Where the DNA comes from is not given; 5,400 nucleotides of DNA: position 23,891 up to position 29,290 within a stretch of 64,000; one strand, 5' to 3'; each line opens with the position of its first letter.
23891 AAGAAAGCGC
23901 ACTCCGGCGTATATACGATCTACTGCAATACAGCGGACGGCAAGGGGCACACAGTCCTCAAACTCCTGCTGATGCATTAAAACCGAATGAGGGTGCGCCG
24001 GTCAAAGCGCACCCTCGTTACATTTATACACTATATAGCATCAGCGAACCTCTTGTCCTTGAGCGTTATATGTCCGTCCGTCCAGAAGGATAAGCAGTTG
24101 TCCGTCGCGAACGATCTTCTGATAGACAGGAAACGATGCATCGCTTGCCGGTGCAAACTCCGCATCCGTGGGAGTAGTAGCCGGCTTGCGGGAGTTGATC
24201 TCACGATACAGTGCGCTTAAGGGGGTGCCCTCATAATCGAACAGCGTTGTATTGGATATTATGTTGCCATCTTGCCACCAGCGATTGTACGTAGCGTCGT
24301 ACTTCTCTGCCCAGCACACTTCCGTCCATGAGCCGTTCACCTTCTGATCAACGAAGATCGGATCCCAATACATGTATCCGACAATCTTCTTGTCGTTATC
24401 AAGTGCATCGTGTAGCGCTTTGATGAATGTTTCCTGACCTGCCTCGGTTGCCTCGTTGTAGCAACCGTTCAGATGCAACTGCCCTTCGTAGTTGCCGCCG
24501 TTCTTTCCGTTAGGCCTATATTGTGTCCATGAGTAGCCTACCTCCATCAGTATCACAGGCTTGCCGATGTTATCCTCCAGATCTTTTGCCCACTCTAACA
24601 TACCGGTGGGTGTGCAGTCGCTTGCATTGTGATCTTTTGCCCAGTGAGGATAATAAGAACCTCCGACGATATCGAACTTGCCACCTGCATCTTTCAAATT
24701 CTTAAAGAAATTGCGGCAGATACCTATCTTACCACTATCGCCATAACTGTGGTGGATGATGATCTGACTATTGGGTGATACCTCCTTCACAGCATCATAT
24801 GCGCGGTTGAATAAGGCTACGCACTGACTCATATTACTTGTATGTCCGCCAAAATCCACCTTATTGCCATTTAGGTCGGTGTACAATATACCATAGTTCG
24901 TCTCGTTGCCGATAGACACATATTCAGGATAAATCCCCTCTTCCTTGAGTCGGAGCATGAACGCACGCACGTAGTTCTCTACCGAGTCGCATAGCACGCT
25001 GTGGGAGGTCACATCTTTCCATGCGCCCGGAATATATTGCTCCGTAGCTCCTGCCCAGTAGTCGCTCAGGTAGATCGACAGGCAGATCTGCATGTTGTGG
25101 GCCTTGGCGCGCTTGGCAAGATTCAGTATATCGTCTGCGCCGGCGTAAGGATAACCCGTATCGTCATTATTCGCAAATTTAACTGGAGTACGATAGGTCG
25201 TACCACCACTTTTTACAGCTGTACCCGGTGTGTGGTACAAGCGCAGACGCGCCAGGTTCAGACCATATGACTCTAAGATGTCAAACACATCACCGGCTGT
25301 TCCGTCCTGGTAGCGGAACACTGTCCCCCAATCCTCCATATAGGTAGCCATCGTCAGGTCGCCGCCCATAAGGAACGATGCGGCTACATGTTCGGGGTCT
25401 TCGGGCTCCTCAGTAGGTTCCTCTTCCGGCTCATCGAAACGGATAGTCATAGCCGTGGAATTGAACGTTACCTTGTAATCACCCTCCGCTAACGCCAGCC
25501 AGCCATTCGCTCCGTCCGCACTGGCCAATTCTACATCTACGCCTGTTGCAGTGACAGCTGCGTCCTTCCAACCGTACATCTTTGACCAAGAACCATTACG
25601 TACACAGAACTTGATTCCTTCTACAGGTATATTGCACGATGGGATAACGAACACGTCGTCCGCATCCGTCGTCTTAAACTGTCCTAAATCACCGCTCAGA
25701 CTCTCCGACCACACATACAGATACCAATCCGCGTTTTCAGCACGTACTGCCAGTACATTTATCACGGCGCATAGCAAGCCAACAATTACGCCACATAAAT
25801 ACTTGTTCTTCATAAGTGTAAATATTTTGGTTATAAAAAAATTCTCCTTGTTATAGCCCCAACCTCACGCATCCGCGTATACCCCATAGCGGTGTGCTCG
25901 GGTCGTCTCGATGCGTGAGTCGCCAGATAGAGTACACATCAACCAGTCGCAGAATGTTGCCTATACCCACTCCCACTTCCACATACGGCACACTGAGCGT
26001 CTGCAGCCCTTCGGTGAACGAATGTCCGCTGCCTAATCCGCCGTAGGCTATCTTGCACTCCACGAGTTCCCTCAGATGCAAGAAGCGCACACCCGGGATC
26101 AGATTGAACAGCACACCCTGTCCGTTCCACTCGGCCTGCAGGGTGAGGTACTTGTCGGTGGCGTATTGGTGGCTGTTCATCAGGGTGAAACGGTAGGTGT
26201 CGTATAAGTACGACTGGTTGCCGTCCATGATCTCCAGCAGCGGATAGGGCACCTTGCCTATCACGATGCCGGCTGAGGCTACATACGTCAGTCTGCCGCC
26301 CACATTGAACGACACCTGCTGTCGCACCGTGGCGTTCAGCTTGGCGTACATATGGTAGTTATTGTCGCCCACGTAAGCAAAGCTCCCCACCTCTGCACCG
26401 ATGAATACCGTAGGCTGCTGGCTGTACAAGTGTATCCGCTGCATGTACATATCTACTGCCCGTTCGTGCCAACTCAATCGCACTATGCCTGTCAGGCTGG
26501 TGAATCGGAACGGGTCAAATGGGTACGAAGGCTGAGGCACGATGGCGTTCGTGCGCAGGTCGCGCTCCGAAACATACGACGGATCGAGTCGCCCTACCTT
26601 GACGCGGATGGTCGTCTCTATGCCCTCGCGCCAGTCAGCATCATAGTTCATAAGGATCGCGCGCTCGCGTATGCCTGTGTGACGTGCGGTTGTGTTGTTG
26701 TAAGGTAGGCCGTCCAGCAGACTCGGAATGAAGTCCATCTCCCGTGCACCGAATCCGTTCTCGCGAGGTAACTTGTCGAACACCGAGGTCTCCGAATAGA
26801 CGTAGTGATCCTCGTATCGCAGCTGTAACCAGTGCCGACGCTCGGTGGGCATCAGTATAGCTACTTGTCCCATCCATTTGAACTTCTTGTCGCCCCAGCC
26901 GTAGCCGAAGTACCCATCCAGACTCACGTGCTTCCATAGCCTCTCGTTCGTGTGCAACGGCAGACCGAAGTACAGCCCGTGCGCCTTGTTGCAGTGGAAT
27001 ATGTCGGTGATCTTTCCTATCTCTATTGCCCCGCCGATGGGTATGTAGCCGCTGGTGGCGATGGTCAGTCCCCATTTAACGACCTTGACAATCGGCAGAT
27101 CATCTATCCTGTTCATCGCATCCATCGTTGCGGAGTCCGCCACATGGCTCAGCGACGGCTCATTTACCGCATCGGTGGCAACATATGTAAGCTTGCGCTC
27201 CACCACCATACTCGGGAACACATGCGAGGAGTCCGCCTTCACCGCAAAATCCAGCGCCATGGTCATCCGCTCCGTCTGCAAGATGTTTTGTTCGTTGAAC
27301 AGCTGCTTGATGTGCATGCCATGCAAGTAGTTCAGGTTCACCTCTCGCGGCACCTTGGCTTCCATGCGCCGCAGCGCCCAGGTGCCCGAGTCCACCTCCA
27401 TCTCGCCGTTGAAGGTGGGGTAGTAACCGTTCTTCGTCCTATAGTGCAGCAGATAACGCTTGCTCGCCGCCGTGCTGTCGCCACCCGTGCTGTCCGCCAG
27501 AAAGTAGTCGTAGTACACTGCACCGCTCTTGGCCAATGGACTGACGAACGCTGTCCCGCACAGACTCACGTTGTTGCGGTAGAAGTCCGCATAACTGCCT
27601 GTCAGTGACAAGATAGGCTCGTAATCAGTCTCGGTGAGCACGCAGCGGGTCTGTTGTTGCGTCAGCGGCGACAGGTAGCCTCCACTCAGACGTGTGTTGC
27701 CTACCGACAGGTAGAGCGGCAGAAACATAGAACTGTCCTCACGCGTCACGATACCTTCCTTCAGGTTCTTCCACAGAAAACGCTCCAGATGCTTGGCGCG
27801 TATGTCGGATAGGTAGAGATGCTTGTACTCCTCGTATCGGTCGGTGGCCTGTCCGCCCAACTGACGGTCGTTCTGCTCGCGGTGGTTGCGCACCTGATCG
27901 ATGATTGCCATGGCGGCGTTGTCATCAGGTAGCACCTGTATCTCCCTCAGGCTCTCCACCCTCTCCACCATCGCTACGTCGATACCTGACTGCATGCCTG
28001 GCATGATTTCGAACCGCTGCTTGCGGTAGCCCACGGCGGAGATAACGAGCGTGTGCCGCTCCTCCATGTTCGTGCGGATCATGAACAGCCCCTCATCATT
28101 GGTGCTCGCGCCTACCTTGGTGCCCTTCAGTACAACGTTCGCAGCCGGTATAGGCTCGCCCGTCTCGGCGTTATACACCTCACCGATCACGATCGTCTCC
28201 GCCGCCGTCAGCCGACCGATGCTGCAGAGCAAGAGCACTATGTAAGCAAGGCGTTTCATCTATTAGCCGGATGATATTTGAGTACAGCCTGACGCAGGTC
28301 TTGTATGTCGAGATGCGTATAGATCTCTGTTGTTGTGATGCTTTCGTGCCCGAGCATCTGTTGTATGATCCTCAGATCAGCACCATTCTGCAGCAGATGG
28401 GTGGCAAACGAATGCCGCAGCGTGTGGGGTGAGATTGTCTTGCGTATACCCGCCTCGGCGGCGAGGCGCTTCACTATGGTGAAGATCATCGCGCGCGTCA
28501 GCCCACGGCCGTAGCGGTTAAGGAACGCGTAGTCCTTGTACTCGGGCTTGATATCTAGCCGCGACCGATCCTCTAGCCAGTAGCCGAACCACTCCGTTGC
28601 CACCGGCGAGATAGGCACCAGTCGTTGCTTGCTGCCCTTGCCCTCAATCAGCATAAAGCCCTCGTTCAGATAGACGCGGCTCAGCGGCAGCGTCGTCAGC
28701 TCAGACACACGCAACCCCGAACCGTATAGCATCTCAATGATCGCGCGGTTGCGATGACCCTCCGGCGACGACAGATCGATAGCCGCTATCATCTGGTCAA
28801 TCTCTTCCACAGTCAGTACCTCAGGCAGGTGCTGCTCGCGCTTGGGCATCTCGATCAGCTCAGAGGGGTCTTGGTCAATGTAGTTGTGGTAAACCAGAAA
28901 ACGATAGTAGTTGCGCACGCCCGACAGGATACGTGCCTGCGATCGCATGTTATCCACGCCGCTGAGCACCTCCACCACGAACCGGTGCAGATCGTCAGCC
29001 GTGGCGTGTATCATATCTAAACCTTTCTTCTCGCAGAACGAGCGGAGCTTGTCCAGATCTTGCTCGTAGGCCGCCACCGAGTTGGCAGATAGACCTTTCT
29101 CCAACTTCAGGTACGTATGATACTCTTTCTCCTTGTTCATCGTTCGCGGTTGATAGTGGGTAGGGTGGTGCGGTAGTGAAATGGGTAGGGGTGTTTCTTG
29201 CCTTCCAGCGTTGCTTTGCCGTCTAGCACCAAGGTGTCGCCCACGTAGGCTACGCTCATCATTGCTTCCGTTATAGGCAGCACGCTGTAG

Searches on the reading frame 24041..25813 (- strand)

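Call 78: search_protein_families(library=pfam, proteins=[window:24041-25813:-], max_evalue=0.0001)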
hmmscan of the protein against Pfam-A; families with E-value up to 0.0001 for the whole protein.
window:24041-25813:- (590 aa): 1 family
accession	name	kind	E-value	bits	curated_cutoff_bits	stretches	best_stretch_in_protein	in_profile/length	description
PF07745.19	Glyco_hydro_53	-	1.2e-60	205.8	24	1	149-535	2-337/340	Glycosyl hydrolase family 53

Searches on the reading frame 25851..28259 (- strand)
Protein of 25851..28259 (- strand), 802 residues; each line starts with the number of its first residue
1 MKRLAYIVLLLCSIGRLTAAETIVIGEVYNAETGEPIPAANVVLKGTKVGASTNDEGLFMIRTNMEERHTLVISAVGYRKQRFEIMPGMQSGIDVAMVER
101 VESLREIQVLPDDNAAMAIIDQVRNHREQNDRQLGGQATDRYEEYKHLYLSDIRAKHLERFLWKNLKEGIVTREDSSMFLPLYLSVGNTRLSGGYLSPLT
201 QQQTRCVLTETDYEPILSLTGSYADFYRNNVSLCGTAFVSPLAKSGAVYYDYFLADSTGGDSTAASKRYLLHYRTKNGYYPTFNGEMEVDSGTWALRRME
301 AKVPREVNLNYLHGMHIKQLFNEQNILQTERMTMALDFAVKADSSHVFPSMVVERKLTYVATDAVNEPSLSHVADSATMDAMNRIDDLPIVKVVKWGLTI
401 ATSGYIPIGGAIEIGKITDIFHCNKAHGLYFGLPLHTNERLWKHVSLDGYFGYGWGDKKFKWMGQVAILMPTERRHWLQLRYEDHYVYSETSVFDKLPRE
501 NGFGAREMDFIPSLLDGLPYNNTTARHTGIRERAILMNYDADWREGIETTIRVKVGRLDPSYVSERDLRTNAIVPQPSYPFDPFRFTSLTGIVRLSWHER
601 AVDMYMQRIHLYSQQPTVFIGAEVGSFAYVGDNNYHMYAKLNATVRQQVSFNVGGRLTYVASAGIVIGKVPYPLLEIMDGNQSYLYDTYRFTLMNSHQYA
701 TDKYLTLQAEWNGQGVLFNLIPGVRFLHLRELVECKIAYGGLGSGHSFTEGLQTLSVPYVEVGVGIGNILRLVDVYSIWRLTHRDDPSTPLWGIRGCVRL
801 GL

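Call 78: search_protein_families(library=pfam, proteins=[window:25851-28259:-], max_evalue=0.0001)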
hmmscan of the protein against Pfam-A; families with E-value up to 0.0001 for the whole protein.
window:25851-28259:- (802 aa): 3 families
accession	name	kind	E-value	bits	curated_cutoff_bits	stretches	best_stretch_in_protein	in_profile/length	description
PF18939.6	DUF5686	-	3e-26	92.5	39.2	2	223-337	101-215/669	Family of unknown function (DUF5686)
PF13715.12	CarbopepD_reg_2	-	1.2e-16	61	32.2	1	26-107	3-86/88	CarboxypepD_reg-like domain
PF13620.12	CarboxypepD_reg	-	2.8e-10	40.8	32.3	1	25-97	3-81/82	Carboxypeptidase regulatory-like domain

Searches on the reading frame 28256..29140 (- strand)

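Call 78: search_protein_families(library=pfam, proteins=[window:28256-29140:-], max_evalue=0.0001)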
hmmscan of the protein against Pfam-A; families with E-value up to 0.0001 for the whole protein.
window:28256-29140:- (294 aa): 2 families
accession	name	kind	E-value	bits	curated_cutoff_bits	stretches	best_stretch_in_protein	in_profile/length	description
PF00589.27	Phage_integrase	-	1.2e-45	155.8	27.1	1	108-278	2-169/172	Phage integrase family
PF02899.23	Phage_int_SAM_1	-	1.7e-15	57.5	22.3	1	5-83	2-80/83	Phage integrase, N-terminal SAM-like domain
